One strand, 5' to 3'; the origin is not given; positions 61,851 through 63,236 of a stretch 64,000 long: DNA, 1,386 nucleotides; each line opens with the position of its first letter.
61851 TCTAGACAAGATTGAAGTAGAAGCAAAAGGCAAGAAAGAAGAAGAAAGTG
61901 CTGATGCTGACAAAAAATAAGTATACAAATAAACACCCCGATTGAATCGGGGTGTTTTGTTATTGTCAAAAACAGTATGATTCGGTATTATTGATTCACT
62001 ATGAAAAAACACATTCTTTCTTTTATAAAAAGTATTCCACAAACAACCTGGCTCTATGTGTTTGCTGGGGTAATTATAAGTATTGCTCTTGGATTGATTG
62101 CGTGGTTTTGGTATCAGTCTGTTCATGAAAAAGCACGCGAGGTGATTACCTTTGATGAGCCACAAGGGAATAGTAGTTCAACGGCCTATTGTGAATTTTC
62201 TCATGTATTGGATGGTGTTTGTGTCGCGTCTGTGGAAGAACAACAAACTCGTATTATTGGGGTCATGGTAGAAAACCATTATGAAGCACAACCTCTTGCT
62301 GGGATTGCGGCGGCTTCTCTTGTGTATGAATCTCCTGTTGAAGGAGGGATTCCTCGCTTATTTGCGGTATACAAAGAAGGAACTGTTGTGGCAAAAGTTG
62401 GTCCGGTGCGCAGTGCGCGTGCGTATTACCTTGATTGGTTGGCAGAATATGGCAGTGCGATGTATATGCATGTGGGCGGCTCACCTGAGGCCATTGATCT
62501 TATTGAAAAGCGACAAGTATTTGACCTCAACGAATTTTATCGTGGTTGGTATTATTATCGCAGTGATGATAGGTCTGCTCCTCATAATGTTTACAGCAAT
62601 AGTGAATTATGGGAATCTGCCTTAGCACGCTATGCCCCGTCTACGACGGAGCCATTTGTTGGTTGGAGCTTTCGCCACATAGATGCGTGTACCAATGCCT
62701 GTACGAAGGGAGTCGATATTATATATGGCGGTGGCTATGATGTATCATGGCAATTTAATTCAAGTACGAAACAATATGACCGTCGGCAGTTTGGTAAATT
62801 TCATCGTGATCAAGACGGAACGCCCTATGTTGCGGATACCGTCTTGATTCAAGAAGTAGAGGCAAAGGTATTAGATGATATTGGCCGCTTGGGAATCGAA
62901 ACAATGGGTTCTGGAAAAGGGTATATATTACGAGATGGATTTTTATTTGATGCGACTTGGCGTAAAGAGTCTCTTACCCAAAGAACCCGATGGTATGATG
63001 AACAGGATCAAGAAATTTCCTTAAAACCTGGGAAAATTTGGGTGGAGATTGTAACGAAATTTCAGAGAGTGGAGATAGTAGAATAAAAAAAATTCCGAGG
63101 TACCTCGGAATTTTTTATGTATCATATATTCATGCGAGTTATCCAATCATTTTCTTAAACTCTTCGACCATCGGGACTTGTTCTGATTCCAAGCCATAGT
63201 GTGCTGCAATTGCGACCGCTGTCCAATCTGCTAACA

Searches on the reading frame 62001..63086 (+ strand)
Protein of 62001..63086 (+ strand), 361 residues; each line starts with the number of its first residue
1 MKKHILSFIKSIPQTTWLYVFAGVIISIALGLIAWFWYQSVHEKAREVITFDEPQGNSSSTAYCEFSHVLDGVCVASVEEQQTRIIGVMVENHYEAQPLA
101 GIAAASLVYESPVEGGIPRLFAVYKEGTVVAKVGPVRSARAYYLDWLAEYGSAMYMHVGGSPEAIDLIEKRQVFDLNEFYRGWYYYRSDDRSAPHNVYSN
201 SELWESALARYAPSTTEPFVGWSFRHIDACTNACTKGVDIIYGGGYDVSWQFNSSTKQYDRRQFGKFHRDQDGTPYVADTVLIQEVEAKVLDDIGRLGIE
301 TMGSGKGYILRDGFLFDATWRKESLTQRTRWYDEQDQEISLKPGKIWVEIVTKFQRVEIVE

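Call 35: find_encoding_contigs(protein=window:62001-63086:+, flank=10000, max_places=3)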
Protein window:62001-63086:+ (361 aa): no gene with exactly this product is on record in the collection.
